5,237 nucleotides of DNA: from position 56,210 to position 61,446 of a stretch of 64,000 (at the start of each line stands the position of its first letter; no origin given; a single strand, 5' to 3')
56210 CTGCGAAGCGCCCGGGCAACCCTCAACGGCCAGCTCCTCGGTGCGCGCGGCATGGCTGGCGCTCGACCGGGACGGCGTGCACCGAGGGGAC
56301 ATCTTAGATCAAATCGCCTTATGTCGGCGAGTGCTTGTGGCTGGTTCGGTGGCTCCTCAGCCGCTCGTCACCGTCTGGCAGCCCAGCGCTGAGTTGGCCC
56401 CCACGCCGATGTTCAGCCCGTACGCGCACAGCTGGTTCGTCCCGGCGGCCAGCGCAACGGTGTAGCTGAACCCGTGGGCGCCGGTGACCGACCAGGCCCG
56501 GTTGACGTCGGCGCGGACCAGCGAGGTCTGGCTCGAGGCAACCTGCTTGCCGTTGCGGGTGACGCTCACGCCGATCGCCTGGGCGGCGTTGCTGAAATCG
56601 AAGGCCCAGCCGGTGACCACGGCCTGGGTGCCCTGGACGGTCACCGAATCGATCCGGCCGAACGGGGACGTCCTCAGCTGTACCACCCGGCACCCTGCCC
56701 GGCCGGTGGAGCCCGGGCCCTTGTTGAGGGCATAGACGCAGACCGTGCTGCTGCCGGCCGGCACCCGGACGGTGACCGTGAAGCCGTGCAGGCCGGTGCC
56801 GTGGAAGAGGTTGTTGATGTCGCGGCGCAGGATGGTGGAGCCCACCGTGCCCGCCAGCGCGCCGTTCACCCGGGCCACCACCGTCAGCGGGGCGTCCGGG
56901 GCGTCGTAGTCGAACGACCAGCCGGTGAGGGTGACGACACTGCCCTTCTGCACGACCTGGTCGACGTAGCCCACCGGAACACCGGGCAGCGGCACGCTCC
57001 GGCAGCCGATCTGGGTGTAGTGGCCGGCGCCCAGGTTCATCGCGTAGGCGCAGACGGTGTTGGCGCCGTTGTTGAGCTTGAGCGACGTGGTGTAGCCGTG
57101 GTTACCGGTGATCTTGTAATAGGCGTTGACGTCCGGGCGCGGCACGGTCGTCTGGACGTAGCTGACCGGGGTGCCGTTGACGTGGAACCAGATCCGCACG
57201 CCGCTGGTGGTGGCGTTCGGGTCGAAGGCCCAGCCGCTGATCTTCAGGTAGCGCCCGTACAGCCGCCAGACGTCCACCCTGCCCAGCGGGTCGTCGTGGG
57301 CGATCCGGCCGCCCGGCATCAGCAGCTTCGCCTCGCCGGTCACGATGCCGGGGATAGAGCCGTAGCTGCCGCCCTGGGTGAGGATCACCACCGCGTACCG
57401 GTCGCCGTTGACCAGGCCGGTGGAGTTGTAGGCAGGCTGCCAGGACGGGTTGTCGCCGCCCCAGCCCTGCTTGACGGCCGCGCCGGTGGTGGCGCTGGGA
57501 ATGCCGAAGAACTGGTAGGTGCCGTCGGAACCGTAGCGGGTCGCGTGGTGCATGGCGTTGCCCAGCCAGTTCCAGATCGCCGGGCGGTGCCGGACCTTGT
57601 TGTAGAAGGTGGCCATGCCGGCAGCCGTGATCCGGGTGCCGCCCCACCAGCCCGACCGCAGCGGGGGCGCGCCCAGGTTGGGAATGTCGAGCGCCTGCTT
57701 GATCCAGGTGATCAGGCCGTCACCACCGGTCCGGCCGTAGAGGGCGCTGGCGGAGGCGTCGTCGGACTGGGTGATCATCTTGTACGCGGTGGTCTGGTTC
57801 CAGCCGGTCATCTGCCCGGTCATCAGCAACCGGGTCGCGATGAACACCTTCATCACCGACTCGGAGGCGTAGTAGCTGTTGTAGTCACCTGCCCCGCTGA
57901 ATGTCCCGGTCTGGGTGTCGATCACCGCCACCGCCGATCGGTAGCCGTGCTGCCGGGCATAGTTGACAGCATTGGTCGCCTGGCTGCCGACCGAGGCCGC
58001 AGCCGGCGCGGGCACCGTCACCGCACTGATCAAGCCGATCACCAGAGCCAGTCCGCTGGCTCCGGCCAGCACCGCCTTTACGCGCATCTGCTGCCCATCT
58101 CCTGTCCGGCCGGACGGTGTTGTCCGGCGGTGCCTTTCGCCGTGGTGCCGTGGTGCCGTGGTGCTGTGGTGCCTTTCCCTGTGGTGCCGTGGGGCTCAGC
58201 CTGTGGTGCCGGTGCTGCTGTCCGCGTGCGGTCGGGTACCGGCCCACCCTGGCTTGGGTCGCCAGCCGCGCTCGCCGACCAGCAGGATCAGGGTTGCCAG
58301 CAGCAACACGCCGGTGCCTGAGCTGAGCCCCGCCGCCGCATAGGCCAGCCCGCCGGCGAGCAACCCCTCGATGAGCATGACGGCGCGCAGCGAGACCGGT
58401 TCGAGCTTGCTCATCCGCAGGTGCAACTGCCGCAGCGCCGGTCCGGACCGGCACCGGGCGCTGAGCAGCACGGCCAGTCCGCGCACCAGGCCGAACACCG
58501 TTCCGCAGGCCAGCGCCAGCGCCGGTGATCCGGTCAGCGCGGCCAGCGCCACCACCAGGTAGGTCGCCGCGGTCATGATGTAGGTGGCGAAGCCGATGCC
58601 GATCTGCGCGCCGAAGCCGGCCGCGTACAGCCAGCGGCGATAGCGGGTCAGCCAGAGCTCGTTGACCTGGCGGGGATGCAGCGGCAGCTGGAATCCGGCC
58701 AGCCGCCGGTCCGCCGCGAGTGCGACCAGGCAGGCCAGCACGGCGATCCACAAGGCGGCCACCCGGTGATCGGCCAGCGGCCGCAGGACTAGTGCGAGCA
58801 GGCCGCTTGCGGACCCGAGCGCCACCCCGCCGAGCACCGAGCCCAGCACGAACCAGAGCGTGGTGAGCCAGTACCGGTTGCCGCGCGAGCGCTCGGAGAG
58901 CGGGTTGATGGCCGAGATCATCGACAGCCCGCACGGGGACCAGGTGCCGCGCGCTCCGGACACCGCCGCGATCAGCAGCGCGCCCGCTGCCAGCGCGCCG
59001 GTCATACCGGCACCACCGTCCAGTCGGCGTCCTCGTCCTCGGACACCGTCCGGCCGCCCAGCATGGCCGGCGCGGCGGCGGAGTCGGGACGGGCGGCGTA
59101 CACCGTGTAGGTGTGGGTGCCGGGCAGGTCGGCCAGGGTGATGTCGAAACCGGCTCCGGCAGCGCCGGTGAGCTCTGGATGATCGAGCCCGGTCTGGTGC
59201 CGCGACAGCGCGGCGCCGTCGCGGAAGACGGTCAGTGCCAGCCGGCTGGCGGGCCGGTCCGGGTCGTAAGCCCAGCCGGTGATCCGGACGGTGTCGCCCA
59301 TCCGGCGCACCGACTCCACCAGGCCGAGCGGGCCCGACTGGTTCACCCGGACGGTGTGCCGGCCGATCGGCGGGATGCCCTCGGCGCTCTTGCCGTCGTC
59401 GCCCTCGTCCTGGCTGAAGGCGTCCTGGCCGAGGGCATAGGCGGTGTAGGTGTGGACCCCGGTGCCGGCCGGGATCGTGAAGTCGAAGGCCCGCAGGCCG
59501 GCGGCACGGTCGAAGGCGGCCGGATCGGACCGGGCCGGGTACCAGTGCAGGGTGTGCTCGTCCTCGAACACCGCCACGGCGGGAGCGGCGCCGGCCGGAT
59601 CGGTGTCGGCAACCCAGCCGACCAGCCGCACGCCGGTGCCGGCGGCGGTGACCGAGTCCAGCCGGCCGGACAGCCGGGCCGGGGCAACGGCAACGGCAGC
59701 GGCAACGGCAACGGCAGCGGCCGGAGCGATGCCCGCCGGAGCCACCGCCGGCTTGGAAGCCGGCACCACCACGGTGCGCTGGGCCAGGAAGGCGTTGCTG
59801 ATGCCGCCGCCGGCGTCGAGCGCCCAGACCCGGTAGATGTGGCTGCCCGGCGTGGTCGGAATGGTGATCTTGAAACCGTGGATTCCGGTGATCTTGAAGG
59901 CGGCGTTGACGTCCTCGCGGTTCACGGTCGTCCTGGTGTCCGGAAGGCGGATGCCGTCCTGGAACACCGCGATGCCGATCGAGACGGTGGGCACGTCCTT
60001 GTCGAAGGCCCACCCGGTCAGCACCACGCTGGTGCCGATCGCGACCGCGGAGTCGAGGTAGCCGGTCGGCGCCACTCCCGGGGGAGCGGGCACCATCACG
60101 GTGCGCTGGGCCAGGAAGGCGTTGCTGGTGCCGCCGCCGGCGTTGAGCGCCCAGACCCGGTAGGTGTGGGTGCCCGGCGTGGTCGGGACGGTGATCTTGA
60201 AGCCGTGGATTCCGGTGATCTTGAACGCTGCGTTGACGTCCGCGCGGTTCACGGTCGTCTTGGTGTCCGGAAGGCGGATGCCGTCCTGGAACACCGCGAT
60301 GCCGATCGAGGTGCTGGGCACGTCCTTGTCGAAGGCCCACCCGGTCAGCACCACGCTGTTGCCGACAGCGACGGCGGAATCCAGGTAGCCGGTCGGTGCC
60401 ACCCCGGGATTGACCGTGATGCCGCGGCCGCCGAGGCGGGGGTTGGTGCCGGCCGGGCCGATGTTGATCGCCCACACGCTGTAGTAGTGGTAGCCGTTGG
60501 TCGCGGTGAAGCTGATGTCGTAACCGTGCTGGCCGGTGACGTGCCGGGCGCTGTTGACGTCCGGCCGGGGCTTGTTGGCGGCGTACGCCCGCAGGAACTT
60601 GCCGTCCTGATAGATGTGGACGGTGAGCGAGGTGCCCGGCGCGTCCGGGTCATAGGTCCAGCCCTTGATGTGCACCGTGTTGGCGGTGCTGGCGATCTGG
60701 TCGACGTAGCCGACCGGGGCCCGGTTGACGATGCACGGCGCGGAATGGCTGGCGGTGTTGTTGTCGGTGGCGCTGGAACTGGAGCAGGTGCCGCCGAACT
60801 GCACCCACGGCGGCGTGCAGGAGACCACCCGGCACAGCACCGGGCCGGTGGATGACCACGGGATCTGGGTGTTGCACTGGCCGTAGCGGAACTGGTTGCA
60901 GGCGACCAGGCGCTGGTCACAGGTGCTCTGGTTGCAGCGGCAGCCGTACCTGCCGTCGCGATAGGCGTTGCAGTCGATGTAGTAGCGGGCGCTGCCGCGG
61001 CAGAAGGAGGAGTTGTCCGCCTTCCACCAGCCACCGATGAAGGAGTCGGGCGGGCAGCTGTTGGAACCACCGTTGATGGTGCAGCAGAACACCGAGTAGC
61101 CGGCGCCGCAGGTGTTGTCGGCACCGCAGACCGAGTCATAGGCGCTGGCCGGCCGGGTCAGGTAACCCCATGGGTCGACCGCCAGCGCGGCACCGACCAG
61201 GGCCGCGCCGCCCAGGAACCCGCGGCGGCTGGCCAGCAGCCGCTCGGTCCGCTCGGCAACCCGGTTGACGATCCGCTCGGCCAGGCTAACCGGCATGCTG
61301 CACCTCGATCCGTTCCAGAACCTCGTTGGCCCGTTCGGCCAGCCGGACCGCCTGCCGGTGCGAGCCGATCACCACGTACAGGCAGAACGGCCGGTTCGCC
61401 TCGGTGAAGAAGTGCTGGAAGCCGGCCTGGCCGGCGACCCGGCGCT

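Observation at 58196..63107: mau-like operon without MauB/MauG: a maturation system for a 16-Cys Tat substrate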

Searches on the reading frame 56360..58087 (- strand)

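Call 5: search_protein_families(library=pfam, max_evalue=0.1, proteins=[window:56360-58087:-])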
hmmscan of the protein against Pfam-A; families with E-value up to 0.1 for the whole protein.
window:56360-58087:- (576 aa): 2 families
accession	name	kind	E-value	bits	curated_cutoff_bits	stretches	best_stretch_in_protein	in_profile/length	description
PF09136.16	Glucodextran_B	-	0.015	15.6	27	0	325-352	41-68/83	Glucodextranase, domain B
PF13354.11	Beta-lactamase2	-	0.025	14.4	22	1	99-237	77-214/214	Beta-lactamase enzyme family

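Call 6: search_protein_families(library=ncbifam, max_evalue=0.1, proteins=[window:56360-58087:-])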
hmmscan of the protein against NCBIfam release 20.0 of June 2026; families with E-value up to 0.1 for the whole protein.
window:56360-58087:- (576 aa): 0 families

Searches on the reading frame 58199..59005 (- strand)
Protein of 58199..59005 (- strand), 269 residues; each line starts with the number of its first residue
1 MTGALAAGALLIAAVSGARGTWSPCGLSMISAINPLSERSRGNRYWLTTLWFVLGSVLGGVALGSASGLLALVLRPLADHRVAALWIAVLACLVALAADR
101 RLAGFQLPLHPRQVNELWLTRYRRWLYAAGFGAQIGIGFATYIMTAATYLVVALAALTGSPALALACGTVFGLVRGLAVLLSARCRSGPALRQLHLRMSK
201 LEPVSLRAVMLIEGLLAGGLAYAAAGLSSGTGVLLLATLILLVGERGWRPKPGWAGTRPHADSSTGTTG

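Call 5: search_protein_families(library=pfam, max_evalue=0.1, proteins=[window:58199-59005:-])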
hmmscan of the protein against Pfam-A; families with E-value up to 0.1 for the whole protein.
window:58199-59005:- (269 aa): 0 families

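Call 6: search_protein_families(library=ncbifam, max_evalue=0.1, proteins=[window:58199-59005:-])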
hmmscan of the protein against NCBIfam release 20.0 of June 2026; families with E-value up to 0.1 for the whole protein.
window:58199-59005:- (269 aa): 0 families

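Call 52: list_cluster_members(proteins=[L001:6059-6628:+, L001:6628-7431:+, L001:7427-8023:+, L001:8960-9757:+, window:58199-59005:-, window:61289-61828:-, window:61828-62574:-])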
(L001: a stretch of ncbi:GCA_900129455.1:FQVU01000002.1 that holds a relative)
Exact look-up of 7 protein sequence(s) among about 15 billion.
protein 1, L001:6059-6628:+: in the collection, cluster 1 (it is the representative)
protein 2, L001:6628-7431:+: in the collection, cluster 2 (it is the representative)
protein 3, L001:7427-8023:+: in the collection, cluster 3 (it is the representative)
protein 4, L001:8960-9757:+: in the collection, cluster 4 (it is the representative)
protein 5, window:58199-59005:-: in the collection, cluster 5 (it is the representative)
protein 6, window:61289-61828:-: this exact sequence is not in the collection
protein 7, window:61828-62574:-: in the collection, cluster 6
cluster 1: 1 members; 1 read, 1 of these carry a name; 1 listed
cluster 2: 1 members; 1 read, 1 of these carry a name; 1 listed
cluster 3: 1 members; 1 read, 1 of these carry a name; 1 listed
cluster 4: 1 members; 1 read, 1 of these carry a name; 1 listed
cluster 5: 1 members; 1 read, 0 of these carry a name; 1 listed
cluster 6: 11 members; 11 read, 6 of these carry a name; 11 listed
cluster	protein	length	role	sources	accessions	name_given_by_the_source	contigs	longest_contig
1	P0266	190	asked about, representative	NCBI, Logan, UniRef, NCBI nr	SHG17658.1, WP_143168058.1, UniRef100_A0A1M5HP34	hypothetical protein SAMN05443575_1585 [Jatrophihabitans endophyticus] | Methylamine utilisation protein MauE domain-containing protein n=1 Tax=Jatrophihabitans ... | MauE/DoxX family redox-associated membrane protein [Jatrophihabitans endophyticus]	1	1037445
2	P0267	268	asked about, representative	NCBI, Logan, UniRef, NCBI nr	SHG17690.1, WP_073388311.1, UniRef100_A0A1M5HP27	hypothetical protein SAMN05443575_1586 [Jatrophihabitans endophyticus] | Thioredoxin domain-containing protein n=1 Tax=Jatrophihabitans endophyticus TaxID=1206085 ... | hypothetical protein [Jatrophihabitans endophyticus]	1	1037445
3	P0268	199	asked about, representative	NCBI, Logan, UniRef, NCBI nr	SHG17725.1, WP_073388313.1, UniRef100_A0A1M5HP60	hypothetical protein SAMN05443575_1587 [Jatrophihabitans endophyticus] | Uncharacterized protein n=1 Tax=Jatrophihabitans endophyticus TaxID=1206085 ... | hypothetical protein [Jatrophihabitans endophyticus]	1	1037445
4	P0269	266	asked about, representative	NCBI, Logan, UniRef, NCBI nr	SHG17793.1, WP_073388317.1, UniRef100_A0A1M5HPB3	hypothetical protein SAMN05443575_1589 [Jatrophihabitans endophyticus] | Cytochrome c biogenesis protein CcdA n=1 Tax=Jatrophihabitans endophyticus TaxID=1206085 ... | hypothetical protein [Jatrophihabitans endophyticus]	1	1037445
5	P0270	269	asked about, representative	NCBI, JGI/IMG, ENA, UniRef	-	-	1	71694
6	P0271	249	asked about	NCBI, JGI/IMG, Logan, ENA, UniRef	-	-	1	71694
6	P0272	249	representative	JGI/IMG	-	hypothetical protein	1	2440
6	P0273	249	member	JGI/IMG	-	hypothetical protein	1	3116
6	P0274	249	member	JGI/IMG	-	hypothetical protein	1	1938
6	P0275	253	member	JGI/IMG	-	hypothetical protein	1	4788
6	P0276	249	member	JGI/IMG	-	hypothetical protein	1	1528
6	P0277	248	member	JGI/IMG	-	hypothetical protein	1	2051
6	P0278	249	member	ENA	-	-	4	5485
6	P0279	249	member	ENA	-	-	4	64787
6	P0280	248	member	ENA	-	-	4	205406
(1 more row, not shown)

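Call 55: search_protein_families(library=pfam, alignment_id=A4, max_evalue=10)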
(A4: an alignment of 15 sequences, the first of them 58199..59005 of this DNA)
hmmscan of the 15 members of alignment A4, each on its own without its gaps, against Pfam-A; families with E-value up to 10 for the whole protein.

A. member 1, window:58199-59005:- (269 aa): 0 families

B. families by the number of members that match (of 15 scanned): 14 families
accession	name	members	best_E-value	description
PF13386.12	DsbD_2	6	5.7e-07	Cytochrome C biogenesis protein transmembrane region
PF07690.21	MFS_1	1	0.018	Major Facilitator Superfamily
PF13795.12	HupE_UreJ_2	1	0.054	HupE / UreJ protein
PF04366.17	Ysc84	1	0.06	Las17-binding protein actin regulator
PF01543.22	HCV_capsid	1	0.085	Hepatitis C virus capsid protein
PF16823.10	tPilZ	1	0.11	Atypical PilZ domain, cyclic di-GMP receptor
PF05473.18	UL45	1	1.5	UL45 protein, carbohydrate-binding C-type lectin-like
PF19978.4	Inovirus_G7P_2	1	3.3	Tail virion protein G7P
PF23020.1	PEX14-like_2nd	1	4.4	Peroxisomal membrane protein PEX14-like, central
PF04932.20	Wzy_C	1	4.4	O-Antigen ligase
PF12669.12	FeoB_associated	1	4.6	FeoB-associated Cys-rich membrane protein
PF07694.17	5TM-5TMR_LYT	1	6.4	5TMR of 5TMR-LYT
PF03208.24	PRA1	1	7.9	PRA1 family protein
PF05072.18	Herpes_UL43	1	9.4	Herpesvirus UL43 protein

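Call 56: search_solved_structures(query=A4, max_evalue=10, show_alignments=2)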
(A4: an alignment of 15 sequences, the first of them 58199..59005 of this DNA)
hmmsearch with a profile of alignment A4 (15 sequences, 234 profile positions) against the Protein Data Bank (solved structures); distinct sequences matched with E-value up to 10: 3.
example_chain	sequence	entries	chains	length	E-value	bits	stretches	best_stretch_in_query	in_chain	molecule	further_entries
1dbv_O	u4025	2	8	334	0.58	12.9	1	164-223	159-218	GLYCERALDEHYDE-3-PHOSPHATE DEHYDROGENASE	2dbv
3dbv_O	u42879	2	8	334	0.59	12.8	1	164-223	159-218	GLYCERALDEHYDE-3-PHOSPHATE DEHYDROGENASE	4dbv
5tkw_A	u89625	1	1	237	4.8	9.9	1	95-126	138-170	Type II secretion system protein L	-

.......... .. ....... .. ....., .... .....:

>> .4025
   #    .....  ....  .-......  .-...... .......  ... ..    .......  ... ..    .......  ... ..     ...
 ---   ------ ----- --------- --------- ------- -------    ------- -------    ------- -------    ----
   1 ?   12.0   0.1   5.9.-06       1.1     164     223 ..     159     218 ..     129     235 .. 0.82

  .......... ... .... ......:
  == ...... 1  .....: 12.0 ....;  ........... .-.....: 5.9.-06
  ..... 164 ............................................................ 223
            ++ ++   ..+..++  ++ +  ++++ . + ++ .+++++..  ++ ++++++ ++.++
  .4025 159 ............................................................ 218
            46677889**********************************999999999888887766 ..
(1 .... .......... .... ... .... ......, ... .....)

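Call 65: search_protein_families(library=ncbifam, alignment_id=A4, max_evalue=1)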
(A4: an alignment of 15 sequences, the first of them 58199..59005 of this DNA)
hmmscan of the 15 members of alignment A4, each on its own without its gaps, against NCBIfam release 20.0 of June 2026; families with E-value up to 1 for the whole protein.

A. member 1, window:58199-59005:- (269 aa): 0 families

B. families by the number of members that match (of 15 scanned): 2 families
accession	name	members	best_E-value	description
TIGR02280.1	PaaB1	1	0.021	2-(1,2-epoxy-1,2-dihydrophenyl)acetyl-CoA isomerase PaaG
TIGR02762.1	TraL_TIGR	1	0.085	type IV conjugative transfer system protein TraL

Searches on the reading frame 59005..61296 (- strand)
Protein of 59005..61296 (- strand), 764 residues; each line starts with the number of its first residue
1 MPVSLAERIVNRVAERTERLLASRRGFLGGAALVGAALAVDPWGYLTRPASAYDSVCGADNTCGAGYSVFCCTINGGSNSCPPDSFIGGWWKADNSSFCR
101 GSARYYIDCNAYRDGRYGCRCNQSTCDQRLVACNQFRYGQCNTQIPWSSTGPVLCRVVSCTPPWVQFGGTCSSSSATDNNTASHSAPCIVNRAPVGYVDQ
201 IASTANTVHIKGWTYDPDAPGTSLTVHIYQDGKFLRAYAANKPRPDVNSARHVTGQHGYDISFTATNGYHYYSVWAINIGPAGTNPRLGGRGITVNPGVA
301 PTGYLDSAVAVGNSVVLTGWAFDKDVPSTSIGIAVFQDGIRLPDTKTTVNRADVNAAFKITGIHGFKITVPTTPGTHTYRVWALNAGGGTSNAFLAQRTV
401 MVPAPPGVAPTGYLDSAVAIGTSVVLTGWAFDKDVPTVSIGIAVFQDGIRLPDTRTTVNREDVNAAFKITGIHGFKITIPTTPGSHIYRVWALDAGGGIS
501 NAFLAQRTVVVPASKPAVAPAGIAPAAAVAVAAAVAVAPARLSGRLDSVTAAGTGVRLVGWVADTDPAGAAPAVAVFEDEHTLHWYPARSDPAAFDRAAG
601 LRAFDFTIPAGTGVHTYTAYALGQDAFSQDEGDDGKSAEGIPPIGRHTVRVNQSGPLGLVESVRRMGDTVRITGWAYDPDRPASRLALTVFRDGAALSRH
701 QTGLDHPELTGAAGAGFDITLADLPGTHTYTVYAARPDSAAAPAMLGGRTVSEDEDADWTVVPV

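Call 5: search_protein_families(library=pfam, max_evalue=0.1, proteins=[window:59005-61296:-])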
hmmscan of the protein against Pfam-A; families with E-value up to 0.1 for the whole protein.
window:59005-61296:- (764 aa): 1 family
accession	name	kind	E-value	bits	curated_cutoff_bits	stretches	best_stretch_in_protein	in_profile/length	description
PF10099.14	RskA_C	-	0.016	15.9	29.4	0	370-412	68-112/135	Anti-sigma-K factor rskA, C-terminal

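Call 6: search_protein_families(library=ncbifam, max_evalue=0.1, proteins=[window:59005-61296:-])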
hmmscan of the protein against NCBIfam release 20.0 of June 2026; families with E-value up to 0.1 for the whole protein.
window:59005-61296:- (764 aa): 1 family
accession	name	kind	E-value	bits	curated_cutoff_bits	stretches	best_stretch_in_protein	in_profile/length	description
TIGR01409.1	TAT_signal_seq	domain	0.0013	19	16.7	1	23-52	2-29/29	twin-arginine translocation signal domain-containing protein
